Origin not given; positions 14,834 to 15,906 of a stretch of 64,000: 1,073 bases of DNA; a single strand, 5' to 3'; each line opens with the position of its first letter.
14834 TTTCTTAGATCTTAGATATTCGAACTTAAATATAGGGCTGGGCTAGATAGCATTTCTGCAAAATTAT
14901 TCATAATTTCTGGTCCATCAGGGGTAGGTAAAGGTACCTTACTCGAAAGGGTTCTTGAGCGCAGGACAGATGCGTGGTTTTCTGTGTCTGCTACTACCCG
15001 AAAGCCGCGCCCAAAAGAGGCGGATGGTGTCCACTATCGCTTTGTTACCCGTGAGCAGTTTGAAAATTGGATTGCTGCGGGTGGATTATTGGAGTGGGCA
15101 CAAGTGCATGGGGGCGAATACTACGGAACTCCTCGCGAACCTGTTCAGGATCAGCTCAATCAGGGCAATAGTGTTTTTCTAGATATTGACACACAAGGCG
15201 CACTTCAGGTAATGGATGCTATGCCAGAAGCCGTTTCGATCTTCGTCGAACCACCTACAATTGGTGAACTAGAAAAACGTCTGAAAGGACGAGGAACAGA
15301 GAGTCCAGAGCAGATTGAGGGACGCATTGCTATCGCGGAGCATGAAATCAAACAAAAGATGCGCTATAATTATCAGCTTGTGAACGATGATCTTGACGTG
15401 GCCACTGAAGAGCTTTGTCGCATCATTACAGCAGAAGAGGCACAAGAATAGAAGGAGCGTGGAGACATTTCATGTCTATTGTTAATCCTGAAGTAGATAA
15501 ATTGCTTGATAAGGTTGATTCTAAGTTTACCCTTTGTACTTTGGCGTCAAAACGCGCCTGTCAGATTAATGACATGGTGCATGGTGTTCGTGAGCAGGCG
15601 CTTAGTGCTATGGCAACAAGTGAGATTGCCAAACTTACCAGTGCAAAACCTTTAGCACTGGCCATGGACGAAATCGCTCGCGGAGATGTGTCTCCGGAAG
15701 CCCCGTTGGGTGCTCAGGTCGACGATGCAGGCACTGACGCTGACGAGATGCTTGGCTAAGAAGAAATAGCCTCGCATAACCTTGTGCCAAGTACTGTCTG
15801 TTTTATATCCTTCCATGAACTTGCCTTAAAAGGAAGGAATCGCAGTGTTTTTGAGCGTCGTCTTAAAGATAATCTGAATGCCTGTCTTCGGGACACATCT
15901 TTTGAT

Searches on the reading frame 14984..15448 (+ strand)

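Call 40: search_protein_families(library=pfam, proteins=[window:14984-15448:+], max_evalue=0.01)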
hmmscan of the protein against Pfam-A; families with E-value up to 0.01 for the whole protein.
window:14984-15448:+ (155 aa): 1 family
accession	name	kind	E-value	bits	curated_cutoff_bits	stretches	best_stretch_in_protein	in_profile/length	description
PF00625.27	Guanylate_kin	-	8.7e-39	133.5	25.2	1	2-150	35-181/182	Guanylate kinase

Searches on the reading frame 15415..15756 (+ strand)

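Call 40: search_protein_families(library=pfam, proteins=[window:15415-15756:+], max_evalue=0.01)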
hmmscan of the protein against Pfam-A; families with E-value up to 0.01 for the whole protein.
window:15415-15756:+ (114 aa): 1 family
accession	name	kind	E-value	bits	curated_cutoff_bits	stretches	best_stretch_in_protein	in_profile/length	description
PF01192.27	RNA_pol_Rpb6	-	6.6e-11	42.5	26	1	29-93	1-52/53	RNA polymerase Rpb6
